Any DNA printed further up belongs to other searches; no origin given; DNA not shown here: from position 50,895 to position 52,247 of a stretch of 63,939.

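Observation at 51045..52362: TPP riboswitch controlling an uncharacterised PurM/HypE-like (AIR-synthase-related) gene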

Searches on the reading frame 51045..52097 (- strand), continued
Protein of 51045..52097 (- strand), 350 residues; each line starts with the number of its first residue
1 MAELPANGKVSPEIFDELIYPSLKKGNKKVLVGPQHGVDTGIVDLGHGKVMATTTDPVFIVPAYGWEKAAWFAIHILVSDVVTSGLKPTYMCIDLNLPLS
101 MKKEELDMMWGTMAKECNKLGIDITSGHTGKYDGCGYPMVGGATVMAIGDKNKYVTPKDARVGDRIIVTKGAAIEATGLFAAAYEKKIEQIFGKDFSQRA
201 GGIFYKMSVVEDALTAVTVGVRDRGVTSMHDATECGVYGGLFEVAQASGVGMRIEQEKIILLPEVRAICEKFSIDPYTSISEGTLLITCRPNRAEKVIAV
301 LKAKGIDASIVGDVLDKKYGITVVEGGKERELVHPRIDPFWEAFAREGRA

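Call 95: find_encoding_contigs(protein=P0271, flank=10000, max_places=2)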
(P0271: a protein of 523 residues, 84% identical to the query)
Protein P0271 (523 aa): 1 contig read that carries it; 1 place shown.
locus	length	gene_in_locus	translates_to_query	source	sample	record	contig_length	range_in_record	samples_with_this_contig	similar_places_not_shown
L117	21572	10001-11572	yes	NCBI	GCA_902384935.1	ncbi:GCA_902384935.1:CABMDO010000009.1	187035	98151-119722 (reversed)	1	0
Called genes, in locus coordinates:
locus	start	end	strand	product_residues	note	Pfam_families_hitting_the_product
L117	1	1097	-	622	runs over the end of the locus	PF13522:GATase_6, PF13537:GATase_7, PF01380:SIS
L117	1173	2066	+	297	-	PF01022:HTH_5, PF12840:HTH_20, PF05124:S_layer_C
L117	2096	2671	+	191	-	PF01914:MarC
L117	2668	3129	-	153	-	PF00334:NDK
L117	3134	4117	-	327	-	PF12775:AAA_7 (faint), PF20030:bpMoxR (weak), PF01078:Mg_chelatase, PF07728:AAA_5 (weak)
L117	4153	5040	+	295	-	PF23023:Anti-Pycsar_Apyc1, PF00753:Lactamase_B (weak), PF12706:Lactamase_B_2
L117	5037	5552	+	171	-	-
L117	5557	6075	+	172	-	PF01428:zf-AN1 (faint)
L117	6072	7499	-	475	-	PF01078:Mg_chelatase, PF05496:RuvB_N (faint), PF00158:Sigma54_activat (faint), PF00493:MCM (faint), PF20720:nSTAND3 (weak), PF00004:AAA (faint), PF07728:AAA_5 (faint)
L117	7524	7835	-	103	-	-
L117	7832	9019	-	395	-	PF01964:ThiC_Rad_SAM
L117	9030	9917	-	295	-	PF00586:AIRS, PF02769:AIRS_C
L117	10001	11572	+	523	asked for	PF00586:AIRS, PF02769:AIRS_C, PF10120:ThiN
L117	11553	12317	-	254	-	PF00142:Fer4_NifH (faint), PF01656:CbiA, PF02374:ArsA_ATPase (faint), PF09140:MipZ (faint), PF10609:ParA, PF13614:AAA_31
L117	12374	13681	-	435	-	PF13662:Toprim_4, PF13155:Toprim_2 (weak)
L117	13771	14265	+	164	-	-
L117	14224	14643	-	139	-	PF00571:CBS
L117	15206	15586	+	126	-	PF01870:Hjc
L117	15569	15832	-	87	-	-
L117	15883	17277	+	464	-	PF01368:DHH, PF21763:DHH_CID, PF02272:DHHA1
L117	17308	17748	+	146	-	-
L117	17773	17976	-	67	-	-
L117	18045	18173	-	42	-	-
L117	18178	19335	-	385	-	PF13173:AAA_14 (faint), PF13401:AAA_22 (weak)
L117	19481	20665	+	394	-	PF04894:Nre_N, PF04895:Nre_C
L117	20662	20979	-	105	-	-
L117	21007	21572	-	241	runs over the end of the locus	PF04414:tRNA_deacylase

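Call 96: find_encoding_contigs(protein=P0278, flank=5000, max_places=4)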
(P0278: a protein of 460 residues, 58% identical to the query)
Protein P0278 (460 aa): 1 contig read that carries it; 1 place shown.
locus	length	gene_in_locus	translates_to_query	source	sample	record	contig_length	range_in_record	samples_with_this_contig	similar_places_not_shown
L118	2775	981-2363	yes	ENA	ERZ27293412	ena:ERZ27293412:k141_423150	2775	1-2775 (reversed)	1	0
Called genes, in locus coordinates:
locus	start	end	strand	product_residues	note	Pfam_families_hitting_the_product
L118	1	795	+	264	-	?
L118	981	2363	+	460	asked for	PF00586:AIRS, PF02769:AIRS_C, PF02581:TMP-TENI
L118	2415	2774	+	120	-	?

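Call 97: find_encoding_contigs(protein=P0281, flank=8000, max_places=3)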
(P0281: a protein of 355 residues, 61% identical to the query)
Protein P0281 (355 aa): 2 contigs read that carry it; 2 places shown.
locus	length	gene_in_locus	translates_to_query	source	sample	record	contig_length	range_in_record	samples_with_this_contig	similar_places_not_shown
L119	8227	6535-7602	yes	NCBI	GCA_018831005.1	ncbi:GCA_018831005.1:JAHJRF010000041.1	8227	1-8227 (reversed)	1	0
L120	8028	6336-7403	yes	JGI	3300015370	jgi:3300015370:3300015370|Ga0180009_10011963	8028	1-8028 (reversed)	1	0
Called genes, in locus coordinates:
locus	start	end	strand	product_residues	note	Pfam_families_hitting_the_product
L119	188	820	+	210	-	PF01797:Y1_Tnp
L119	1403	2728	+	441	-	PF01071:GARS_A, PF02843:GARS_C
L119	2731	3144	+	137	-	PF00856:SET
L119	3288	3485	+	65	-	PF00313:CSD, PF08206:OB_RNB (weak)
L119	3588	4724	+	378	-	PF00266:Aminotran_5, PF01212:Beta_elim_lyase (weak)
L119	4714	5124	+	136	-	PF01592:NifU_N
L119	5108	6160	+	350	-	PF02540:NAD_synthase (faint), PF03054:tRNA_Me_trans, PF20259:tRNA_Me_trans_M, PF20258:tRNA_Me_trans_C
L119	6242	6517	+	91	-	PF02583:Trns_repr_metal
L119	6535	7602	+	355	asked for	PF00586:AIRS, PF02769:AIRS_C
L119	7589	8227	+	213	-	?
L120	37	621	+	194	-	PF01797:Y1_Tnp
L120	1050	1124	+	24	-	-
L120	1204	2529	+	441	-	PF01071:GARS_A, PF02843:GARS_C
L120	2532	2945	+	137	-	PF00856:SET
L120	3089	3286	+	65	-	PF00313:CSD, PF08206:OB_RNB (weak)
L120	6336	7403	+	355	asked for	PF00586:AIRS, PF02769:AIRS_C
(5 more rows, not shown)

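Call 98: search_solved_structures(query=L119:7589-8227:+, max_evalue=0.01)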
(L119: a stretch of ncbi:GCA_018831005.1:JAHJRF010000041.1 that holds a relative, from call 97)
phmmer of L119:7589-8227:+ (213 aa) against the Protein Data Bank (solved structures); distinct sequences matched with E-value up to 0.01: 0.

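Call 99: search_solved_structures(query=L118:1-795:+, max_evalue=0.01)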
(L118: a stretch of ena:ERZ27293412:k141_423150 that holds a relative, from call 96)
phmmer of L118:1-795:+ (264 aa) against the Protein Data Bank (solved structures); distinct sequences matched with E-value up to 0.01: 2.
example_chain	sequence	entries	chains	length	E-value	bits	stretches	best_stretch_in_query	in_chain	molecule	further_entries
2mry_A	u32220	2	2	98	8.4e-13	51.5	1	136-231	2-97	Uncharacterized protein | CupA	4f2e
4f2f_A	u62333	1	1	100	2.5e-09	40.1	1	140-233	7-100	Cation-transporting ATPase, E1-E2 family protein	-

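Call 100: search_solved_structures(query=L118:2415-2774:+, max_evalue=0.01)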
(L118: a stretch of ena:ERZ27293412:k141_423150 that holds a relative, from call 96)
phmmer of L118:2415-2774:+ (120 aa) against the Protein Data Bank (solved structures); distinct sequences matched with E-value up to 0.01: 0.

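Call 113: find_encoding_contigs(protein=P0389, flank=7000, max_places=3)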
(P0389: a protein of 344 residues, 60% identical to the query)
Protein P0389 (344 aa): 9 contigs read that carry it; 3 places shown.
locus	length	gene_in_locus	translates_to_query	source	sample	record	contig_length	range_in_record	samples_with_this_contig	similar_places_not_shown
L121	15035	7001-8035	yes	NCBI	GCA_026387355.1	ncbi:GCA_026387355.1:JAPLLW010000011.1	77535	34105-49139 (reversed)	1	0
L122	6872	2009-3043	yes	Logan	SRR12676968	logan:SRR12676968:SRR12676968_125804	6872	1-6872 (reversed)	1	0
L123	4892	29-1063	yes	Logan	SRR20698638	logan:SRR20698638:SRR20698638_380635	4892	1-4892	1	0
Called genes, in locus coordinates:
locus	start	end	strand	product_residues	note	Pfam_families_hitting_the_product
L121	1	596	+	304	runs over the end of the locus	PF00890:FAD_binding_2 (faint), PF01266:DAO (faint), PF01946:Thi4 (faint), PF03486:HI0933_like (faint), PF07992:Pyr_redox_2, PF12831:FAD_oxidored (faint), PF13738:Pyr_redox_3, PF00070:Pyr_redox, +1 more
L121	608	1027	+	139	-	-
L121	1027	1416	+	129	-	PF03819:MazG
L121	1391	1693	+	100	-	PF08827:DUF1805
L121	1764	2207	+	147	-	PF02082:Rrf2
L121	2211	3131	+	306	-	PF00291:PALP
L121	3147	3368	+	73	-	PF01106:NifU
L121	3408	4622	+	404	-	PF01837:HcyBio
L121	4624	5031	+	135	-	PF09383:NIL, PF12797:Fer4_2 (faint), PF12838:Fer4_7, PF00037:Fer4, PF12837:Fer4_6 (weak), PF13237:Fer4_10, PF14697:Fer4_21, PF13187:Fer4_9, +1 more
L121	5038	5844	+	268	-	PF06508:QueC (faint)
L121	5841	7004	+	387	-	PF00266:Aminotran_5, PF01212:Beta_elim_lyase (weak)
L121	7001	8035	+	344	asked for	PF00586:AIRS, PF02769:AIRS_C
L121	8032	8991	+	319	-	PF08279:HTH_11, PF13412:HTH_24 (weak), PF03099:BPL_LplA_LipB, PF16917:BPL_LplA_LipB_2 (weak), PF02237:BPL_C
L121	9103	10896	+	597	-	PF07715:Plug, PF00593:TonB_dep_Rec_b-barrel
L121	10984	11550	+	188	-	PF02632:BioY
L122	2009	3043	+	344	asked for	PF00586:AIRS, PF02769:AIRS_C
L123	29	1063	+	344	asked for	PF00586:AIRS, PF02769:AIRS_C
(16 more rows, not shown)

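Call 114: find_encoding_contigs(protein=P0318, flank=7000, max_places=3)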
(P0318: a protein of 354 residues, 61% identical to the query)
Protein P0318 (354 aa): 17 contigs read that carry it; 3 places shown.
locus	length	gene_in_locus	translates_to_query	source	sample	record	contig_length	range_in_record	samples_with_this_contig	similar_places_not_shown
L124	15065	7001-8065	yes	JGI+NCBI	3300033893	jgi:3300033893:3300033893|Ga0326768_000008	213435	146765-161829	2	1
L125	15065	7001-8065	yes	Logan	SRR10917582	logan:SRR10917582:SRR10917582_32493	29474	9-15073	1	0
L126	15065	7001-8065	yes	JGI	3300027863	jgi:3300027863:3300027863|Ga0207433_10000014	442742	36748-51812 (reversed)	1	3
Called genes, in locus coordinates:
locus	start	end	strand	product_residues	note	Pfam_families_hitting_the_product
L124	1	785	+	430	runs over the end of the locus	PF01512:Complex1_51K, PF10531:SLBB, PF22461:SLBB_2, PF10589:NADH_4Fe-4S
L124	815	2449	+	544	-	PF00111:Fer2, PF13510:Fer2_4, PF10588:NADH-G_4Fe-4S_3, PF22117:Fer4_Nqo3, PF00384:Molybdopterin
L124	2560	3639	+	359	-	PF00146:NADHdh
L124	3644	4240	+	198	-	PF13183:Fer4_8 (faint), PF13484:Fer4_16 (faint), PF13237:Fer4_10 (faint), PF14697:Fer4_21 (faint), PF12797:Fer4_2 (faint), PF12838:Fer4_7, PF13187:Fer4_9 (weak), PF00037:Fer4, +1 more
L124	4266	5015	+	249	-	PF02511:Thy1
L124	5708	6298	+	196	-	PF04055:Radical_SAM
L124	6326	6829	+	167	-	PF03061:4HBT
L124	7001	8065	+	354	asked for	PF00586:AIRS, PF02769:AIRS_C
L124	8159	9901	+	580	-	PF01590:GAF, PF13185:GAF_2, PF13492:GAF_3, PF07228:SpoIIE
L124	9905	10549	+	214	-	PF01327:Pep_deformylase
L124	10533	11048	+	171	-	PF02915:Rubrerythrin (weak)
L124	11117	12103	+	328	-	PF01717:Meth_synt_2, PF08267:Meth_synt_1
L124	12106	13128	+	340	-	PF01717:Meth_synt_2, PF08267:Meth_synt_1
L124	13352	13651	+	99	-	PF04023:FeoA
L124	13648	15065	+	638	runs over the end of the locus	PF00009:GTP_EFTU (faint), PF01926:MMR_HSR1, PF02421:FeoB_N, PF17910:FeoB_Cyto, PF07670:Gate, PF07664:FeoB_C, PF07670:Gate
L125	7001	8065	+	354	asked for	PF00586:AIRS, PF02769:AIRS_C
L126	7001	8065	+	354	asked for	PF00586:AIRS, PF02769:AIRS_C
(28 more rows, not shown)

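Call 117: find_encoding_contigs(protein=P0305, flank=6000, max_places=4)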
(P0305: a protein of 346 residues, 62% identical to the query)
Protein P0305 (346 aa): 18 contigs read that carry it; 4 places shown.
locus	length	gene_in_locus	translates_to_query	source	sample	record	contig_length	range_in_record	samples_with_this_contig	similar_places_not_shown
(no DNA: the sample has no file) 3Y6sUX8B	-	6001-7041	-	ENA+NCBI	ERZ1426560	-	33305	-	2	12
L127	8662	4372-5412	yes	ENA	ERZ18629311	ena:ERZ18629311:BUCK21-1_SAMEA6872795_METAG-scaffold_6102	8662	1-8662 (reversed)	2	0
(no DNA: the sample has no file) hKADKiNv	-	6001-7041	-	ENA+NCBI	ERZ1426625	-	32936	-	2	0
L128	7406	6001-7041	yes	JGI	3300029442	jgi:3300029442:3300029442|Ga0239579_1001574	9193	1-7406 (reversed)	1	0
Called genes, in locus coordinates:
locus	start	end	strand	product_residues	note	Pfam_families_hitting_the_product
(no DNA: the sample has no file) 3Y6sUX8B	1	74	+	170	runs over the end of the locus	PF00578:AhpC-TSA, PF08534:Redoxin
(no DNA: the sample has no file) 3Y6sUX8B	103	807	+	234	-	PF00970:FAD_binding_6, PF00175:NAD_binding_1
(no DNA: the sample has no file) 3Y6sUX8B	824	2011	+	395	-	PF00753:Lactamase_B, PF19583:ODP, PF00258:Flavodoxin_1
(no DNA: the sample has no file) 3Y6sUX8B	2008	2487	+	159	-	PF01243:PNPOx_N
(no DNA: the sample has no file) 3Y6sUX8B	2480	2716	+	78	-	PF00462:Glutaredoxin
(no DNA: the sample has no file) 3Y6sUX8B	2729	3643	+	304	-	PF00890:FAD_binding_2 (faint), PF01266:DAO (faint), PF01946:Thi4 (faint), PF03486:HI0933_like (faint), PF07992:Pyr_redox_2, PF13738:Pyr_redox_3, PF00070:Pyr_redox (weak)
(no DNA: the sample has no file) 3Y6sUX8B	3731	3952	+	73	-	PF01106:NifU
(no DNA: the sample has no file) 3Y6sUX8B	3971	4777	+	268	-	PF02540:NAD_synthase (weak)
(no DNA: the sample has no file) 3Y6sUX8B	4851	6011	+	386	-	PF00266:Aminotran_5, PF01212:Beta_elim_lyase, PF01041:DegT_DnrJ_EryC1 (weak)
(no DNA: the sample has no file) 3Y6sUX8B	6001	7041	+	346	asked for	PF00586:AIRS, PF02769:AIRS_C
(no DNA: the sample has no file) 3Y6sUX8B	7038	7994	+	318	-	PF08279:HTH_11, PF13412:HTH_24 (weak), PF03099:BPL_LplA_LipB, PF16917:BPL_LplA_LipB_2, PF02237:BPL_C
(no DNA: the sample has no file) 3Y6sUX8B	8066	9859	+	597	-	PF07715:Plug, PF00593:TonB_dep_Rec_b-barrel, PF14905:OMP_b-brl_3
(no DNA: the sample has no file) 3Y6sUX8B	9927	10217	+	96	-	-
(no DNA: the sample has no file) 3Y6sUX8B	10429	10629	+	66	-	PF00313:CSD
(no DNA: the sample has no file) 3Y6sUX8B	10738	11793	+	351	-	PF03054:tRNA_Me_trans, PF20259:tRNA_Me_trans_M, PF20258:tRNA_Me_trans_C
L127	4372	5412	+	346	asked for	PF00586:AIRS, PF02769:AIRS_C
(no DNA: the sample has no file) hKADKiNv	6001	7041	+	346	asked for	PF00586:AIRS, PF02769:AIRS_C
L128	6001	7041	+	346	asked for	PF00586:AIRS, PF02769:AIRS_C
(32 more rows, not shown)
